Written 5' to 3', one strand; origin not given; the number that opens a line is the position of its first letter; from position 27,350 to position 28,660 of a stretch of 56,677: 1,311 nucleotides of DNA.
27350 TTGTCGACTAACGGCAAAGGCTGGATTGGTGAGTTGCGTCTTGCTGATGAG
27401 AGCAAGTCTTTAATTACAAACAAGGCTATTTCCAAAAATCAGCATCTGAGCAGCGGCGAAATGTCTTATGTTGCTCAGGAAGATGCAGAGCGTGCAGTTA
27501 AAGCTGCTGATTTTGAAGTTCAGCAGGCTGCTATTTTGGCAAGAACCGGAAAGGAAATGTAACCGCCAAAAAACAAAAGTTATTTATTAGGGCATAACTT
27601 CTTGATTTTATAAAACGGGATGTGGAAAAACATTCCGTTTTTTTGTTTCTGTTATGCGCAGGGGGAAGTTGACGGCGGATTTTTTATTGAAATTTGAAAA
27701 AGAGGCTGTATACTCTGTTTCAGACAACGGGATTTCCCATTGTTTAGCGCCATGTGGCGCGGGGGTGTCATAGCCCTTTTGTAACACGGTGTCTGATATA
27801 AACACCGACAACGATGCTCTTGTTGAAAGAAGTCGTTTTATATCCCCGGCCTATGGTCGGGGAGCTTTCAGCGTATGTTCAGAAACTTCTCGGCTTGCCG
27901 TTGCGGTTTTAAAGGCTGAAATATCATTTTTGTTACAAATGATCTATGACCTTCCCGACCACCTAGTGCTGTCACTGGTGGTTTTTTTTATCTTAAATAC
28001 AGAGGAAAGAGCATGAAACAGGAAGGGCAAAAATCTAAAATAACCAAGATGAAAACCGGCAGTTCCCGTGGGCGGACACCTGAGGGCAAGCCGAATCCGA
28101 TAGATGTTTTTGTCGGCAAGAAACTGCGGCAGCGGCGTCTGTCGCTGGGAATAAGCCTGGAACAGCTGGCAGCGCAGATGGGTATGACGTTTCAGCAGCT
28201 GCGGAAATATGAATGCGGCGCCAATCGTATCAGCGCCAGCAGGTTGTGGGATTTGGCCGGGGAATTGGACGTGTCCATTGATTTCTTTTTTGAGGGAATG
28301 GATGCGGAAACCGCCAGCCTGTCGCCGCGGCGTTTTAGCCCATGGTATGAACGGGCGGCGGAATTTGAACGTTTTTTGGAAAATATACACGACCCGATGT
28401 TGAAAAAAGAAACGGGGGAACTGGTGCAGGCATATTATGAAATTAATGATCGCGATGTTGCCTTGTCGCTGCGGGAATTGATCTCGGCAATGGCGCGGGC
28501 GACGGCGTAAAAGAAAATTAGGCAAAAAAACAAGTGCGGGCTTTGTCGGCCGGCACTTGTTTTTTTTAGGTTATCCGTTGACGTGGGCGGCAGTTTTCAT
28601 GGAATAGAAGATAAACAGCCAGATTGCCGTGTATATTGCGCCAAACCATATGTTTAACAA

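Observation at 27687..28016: Structured RNA of about 270 nt upstream of an XRE regulator, with a uORF running through the terminator and ending in ATGA on the regulator's start codon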

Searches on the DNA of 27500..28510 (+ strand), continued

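Call 44: search_with_rna_model(model_id=R1, sources=[L055, L014, L078, L091, L167, L170, L103, L098, L101, L028, L004, L081], max_evalue=10, filters=off, show_alignments=10)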
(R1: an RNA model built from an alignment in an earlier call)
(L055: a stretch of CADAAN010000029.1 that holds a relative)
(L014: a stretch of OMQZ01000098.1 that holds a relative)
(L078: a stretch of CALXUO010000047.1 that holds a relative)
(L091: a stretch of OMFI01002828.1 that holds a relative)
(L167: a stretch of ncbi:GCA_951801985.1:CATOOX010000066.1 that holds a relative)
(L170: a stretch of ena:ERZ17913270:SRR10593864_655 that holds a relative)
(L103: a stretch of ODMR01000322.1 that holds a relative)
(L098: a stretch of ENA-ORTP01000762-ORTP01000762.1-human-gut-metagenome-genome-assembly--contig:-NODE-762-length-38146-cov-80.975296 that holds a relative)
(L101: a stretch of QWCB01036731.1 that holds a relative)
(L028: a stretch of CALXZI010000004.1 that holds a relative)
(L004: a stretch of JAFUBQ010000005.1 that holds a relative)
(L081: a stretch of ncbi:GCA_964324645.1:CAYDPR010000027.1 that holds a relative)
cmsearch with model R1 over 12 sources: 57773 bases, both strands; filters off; matches with E-value up to 10: 43.
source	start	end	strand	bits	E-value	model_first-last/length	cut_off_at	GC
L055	88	236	+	184.7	3.1e-43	1-149/149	no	0.44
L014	1221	1374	+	86.9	1.8e-19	1-149/149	no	0.37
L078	681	838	+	60.9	3.9e-13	1-149/149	no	0.49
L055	88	236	-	26.4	9.4e-05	1-149/149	no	0.44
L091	1148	1314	+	26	0.00012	1-149/149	no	0.47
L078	483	540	+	23.8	0.0004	47-102/149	no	0.47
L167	956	1090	+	22.9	0.00068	1-149/149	no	0.44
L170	866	1032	-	17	0.018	1-149/149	no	0.44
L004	2812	2978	+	14.4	0.078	1-149/149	no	0.44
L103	4010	4094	-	14.3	0.079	1-149/149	no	0.45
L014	1221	1374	-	14.2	0.085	1-149/149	no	0.37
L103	433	573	-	14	0.094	1-149/149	no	0.46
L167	1066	1179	-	11.5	0.39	1-149/149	no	0.37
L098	2998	3049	-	11.5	0.4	1-149/149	no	0.38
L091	3793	3855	-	11.2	0.46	26-119/149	no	0.7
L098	5199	5262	-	10.5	0.7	1-149/149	no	0.52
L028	4500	4559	-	10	0.92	1-149/149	no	0.38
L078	70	130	-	9.6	1.1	1-149/149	no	0.31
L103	1577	1646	+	9.6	1.1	1-149/149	no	0.39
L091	666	773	+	9.2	1.4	1-149/149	no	0.28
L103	1087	1155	+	9.1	1.5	1-149/149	no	0.36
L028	2796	2893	+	8.9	1.7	1-149/149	no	0.47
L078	2434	2519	+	8.8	1.7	1-149/149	no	0.44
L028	1510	1579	-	8.5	2.1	1-149/149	no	0.27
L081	3676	3737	+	8.5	2.1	1-149/149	no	0.37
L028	4541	4623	+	8.4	2.3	1-149/149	no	0.33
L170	1838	1905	-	7.8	3.1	1-149/149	no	0.38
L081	3833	3932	-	7.8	3.1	1-149/149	no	0.46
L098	2376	2425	+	7.5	3.6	1-149/149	no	0.46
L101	1127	1177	-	7.1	4.5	41-105/149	no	0.37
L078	873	1036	-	7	4.8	1-149/149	no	0.53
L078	3930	3980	+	6.6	6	1-149/149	no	0.61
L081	3835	3897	+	6.6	6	1-149/149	no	0.57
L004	2791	2869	-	6.6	6.1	1-149/149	no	0.41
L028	87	174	+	6.6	6.2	1-149/149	no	0.45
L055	1860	1916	-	6.5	6.5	1-149/149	no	0.3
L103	1059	1131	-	6.4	6.6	1-149/149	no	0.33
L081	2411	2492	-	6.3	7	1-149/149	no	0.5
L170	3002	3071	-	6.2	7.8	1-149/149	no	0.39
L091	2529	2656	+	6.1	8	1-149/149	no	0.58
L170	2172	2253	-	6.1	8.1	1-149/149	no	0.33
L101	1552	1666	+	5.9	8.8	1-149/149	no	0.55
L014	760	805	-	5.9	9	1-149/149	no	0.37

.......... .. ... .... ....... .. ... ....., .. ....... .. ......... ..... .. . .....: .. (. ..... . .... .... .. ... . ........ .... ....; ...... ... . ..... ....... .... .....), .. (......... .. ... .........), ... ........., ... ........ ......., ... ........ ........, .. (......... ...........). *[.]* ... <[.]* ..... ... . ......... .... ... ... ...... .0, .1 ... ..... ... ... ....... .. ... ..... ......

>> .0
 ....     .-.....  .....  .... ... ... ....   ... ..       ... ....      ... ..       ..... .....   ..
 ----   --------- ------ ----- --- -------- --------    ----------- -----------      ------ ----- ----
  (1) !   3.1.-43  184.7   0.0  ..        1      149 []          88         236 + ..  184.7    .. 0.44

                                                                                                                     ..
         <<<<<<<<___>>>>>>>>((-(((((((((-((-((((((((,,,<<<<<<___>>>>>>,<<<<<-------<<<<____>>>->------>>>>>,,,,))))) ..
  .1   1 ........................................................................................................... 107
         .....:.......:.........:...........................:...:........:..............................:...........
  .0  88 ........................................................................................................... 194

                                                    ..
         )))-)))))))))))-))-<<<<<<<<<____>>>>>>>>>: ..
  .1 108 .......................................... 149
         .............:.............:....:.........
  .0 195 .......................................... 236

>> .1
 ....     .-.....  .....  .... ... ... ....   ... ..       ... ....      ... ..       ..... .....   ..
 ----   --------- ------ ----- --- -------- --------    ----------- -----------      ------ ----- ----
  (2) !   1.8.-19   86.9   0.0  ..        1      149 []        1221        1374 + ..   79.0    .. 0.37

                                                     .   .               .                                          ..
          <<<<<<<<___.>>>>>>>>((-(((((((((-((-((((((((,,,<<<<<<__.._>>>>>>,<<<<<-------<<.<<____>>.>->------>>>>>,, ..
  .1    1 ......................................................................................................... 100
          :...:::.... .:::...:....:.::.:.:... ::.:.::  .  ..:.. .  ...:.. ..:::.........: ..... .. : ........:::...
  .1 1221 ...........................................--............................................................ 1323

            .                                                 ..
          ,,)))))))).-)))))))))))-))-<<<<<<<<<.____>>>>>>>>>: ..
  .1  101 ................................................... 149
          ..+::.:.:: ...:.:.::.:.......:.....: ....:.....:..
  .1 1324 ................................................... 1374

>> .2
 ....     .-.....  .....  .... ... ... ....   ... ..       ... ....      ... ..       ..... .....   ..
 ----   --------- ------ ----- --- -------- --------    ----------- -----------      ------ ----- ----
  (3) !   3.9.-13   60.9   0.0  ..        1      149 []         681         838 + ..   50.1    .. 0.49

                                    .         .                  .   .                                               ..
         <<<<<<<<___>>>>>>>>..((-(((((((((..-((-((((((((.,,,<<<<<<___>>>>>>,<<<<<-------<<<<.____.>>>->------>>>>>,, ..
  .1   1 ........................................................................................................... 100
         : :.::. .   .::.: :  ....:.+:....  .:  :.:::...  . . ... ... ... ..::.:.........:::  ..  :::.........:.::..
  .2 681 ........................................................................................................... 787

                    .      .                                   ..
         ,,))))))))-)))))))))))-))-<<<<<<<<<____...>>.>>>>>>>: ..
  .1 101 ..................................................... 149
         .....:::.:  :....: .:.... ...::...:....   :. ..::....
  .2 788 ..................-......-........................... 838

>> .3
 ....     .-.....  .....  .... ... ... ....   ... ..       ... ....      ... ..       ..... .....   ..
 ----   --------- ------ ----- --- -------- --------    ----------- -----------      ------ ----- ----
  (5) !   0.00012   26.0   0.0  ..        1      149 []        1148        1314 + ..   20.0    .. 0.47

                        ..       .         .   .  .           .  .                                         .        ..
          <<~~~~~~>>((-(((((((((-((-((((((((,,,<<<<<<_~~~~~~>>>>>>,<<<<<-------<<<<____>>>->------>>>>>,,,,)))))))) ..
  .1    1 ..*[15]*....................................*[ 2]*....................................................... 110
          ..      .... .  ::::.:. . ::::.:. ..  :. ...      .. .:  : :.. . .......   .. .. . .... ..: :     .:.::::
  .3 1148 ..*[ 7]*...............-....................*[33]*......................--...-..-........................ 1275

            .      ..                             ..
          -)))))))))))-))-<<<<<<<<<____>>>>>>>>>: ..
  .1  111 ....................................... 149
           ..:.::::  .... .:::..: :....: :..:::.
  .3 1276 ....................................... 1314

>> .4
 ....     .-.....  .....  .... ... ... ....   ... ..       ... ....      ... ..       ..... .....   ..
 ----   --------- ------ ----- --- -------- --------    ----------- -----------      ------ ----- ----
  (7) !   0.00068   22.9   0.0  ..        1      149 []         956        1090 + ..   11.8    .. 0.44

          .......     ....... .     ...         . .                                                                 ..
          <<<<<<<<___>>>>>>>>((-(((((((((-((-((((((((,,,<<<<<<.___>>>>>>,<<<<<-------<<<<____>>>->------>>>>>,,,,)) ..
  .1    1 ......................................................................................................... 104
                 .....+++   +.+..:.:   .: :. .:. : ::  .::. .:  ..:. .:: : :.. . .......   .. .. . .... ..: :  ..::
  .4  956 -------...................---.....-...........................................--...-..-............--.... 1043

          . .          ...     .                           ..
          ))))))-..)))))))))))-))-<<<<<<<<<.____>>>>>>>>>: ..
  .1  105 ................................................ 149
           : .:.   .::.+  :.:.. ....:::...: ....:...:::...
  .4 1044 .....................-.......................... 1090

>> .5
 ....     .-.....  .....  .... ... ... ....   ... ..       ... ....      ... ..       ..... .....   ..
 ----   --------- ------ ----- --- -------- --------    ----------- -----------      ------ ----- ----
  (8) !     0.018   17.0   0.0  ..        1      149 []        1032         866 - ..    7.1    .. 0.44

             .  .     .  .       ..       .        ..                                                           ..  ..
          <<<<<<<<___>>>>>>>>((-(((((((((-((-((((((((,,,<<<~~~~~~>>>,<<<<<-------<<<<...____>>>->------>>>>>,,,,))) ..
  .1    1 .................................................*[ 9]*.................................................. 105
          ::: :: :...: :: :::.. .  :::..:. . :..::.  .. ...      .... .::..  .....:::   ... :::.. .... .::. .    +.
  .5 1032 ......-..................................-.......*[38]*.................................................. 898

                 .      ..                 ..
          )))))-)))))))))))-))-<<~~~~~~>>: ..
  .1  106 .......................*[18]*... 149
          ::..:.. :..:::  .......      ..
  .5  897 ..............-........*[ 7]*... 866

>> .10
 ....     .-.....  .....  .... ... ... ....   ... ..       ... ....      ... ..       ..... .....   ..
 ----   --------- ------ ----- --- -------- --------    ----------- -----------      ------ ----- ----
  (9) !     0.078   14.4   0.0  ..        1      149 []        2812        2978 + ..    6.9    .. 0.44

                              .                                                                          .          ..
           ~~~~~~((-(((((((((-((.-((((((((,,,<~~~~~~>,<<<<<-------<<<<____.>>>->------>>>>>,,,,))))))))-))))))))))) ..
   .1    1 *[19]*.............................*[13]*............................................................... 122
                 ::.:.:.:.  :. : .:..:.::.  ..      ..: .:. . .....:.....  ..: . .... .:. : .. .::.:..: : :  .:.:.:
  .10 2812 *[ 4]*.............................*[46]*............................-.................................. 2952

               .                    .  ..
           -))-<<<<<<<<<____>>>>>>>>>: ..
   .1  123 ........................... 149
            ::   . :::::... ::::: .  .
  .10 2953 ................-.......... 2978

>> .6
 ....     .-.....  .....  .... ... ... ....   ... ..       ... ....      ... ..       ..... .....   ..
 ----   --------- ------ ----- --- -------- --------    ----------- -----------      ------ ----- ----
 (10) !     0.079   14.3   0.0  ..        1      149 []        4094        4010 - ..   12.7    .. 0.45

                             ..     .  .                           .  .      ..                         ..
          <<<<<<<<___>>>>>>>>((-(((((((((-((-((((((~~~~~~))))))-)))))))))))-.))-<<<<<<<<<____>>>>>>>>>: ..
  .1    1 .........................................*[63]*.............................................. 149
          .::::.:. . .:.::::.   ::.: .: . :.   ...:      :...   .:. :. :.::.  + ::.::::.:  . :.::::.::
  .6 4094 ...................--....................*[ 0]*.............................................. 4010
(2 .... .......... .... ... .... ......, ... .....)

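Call 45: search_with_rna_model(model_id=R1, sources=[L014, L078, L091, L167, L170], max_evalue=0.012, filters=off, make_alignment=true)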
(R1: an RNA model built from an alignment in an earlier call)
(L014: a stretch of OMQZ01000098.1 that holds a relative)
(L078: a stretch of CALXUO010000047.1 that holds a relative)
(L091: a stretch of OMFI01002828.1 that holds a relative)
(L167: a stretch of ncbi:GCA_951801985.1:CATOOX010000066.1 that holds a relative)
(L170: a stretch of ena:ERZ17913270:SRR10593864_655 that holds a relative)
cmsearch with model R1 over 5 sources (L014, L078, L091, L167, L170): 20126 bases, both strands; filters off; matches with E-value up to 0.012: 6.
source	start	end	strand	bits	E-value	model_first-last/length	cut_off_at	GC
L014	1221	1374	+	86.9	6.2e-20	1-149/149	no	0.37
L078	681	838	+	60.9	1.4e-13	1-149/149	no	0.49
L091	1148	1314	+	26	4.1e-05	1-149/149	no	0.47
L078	483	540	+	23.8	0.00014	47-102/149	no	0.47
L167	956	1090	+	22.9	0.00024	1-149/149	no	0.44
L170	866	1032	-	17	0.0063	1-149/149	no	0.44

Alignment A6: 6 matches aligned to the model, 224 columns, each read 5' to 3' on its own strand. Consensus structure (alignment columns), stored with it:
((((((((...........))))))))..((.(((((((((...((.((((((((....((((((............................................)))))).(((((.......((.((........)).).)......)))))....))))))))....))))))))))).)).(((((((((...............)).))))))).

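Call 62: search_with_rna_model(model_id=R1, sources=[L184, L185, L186, L187, L188, L189, L190, L191, L192, L193, L194, L195, L196, L197, L198, L199, L200, L201, L202, L203, L204, L205, L206, L207, L208], max_evalue=1)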
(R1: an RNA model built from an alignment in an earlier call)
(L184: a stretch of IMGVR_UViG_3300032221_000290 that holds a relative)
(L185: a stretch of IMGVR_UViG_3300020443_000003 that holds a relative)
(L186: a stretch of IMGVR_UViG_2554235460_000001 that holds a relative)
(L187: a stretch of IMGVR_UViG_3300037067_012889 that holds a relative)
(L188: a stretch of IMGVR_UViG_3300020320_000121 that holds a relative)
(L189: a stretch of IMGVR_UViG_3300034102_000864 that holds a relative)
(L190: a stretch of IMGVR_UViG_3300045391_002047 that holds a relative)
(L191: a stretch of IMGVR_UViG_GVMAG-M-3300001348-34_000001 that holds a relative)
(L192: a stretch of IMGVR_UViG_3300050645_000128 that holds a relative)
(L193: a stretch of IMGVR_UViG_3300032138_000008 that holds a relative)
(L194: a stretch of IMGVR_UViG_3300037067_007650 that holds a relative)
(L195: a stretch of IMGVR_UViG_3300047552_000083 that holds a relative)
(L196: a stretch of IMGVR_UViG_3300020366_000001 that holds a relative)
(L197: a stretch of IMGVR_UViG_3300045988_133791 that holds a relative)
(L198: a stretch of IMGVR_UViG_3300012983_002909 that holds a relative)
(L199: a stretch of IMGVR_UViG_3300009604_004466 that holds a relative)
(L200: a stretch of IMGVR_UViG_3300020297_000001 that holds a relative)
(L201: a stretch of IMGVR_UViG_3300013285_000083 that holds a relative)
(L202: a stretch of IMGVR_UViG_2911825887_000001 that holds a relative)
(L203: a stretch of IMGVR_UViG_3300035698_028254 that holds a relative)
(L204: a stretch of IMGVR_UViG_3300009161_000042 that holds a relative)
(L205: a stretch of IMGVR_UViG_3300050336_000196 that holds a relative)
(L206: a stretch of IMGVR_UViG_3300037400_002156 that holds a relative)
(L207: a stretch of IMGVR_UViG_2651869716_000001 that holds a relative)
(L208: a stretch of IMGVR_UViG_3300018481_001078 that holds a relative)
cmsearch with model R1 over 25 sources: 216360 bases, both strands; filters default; matches with E-value up to 1: 4.
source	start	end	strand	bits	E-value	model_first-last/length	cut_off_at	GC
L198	1976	2010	+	18.3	0.033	63-98/149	no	0.34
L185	9220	9250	-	14.5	0.27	64-97/149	no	0.52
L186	3460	3490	+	14.5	0.27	64-97/149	no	0.52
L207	4880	4910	-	14.5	0.28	64-97/149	no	0.52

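Call 66: build_rna_model(alignment_id=A9, structure=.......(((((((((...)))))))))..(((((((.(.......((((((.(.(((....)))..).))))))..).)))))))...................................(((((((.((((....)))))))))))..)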
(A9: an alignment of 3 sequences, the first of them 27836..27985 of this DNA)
Model R2 built from alignment A9 (3 sequences, 150 columns); structure: as given.
model positions 148; base pairs 38; branch points 2; effective number of sequences 0.86; information 0.589 bits per position. Calibrated on 0.2 Mb of random sequence (short: E-values are rough).
structure used (alignment columns):
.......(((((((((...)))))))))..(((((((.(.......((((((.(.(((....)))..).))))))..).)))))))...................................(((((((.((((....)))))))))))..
